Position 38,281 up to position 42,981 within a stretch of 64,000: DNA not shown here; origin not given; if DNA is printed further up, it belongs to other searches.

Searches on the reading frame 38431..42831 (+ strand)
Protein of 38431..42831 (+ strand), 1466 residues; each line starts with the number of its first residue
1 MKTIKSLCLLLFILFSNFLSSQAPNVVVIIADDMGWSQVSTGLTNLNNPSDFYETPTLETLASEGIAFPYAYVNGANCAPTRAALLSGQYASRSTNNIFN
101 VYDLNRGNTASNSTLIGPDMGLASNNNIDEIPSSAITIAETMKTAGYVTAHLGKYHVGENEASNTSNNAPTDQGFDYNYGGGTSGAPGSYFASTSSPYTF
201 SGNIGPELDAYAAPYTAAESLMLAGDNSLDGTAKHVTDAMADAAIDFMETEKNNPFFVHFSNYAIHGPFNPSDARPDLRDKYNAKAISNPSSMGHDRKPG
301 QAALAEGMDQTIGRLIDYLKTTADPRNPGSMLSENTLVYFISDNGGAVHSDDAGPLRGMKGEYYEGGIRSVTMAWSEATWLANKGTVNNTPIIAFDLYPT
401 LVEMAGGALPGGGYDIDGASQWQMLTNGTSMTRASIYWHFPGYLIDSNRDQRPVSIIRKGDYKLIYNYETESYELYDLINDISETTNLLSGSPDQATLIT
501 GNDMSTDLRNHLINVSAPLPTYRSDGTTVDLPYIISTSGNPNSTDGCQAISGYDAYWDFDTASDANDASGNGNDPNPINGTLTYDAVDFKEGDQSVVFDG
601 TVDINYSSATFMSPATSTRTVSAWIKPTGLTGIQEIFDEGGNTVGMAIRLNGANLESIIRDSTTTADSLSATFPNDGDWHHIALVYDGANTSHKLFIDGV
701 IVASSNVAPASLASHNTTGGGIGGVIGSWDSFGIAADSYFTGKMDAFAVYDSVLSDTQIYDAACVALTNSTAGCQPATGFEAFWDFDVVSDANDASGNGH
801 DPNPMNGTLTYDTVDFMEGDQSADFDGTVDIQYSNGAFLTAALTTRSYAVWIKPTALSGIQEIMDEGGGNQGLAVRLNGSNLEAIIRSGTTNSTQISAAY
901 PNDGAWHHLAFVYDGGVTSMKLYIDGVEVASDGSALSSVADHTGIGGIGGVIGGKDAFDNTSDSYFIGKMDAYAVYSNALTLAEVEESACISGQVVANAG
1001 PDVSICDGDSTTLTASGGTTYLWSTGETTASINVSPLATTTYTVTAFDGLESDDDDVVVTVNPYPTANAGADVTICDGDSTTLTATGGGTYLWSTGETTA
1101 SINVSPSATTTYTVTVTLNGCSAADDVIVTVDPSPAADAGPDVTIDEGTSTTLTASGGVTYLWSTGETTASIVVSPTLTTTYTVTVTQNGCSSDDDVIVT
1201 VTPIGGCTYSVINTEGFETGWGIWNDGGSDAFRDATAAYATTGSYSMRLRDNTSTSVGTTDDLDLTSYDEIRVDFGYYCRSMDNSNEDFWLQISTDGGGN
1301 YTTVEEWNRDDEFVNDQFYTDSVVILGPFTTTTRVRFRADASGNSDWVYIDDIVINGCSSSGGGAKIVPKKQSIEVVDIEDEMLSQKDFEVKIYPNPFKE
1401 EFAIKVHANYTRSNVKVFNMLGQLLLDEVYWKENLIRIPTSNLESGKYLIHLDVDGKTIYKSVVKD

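Call 45: search_protein_families(library=pfam, proteins=[window:38431-42831:+], max_evalue=0.0001)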
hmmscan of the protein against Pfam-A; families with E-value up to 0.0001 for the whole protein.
window:38431-42831:+ (1466 aa): 7 families
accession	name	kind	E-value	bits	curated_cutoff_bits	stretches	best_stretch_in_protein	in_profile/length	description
PF00884.28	Sulfatase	-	4.5e-37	128.4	25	1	24-406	1-300/301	Sulfatase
PF13385.13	Laminin_G_3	-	5.4e-37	127.7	27.6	2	844-985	17-150/151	Concanavalin A-like lectin/glucanases superfamily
PF18962.6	Por_Secre_tail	-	2.3e-13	50.7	27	1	1393-1462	1-72/75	Secretion system C-terminal sorting domain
PF02210.31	Laminin_G_2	-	3.7e-11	44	22.9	0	868-970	16-118/126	Laminin G domain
PF16347.10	SGSH_C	-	2e-10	41.5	29.3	1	383-491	29-134/154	N-sulphoglucosamine sulphohydrolase, C-terminal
PF19081.6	Ig_7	-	8.9e-06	26.4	27.3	0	1067-1133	3-84/84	Ig-like domain CHU_C associated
PF21471.3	Reelin_subrepeat-B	-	6.2e-05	23.2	27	0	1254-1355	23-126/127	Reelin subrepeat B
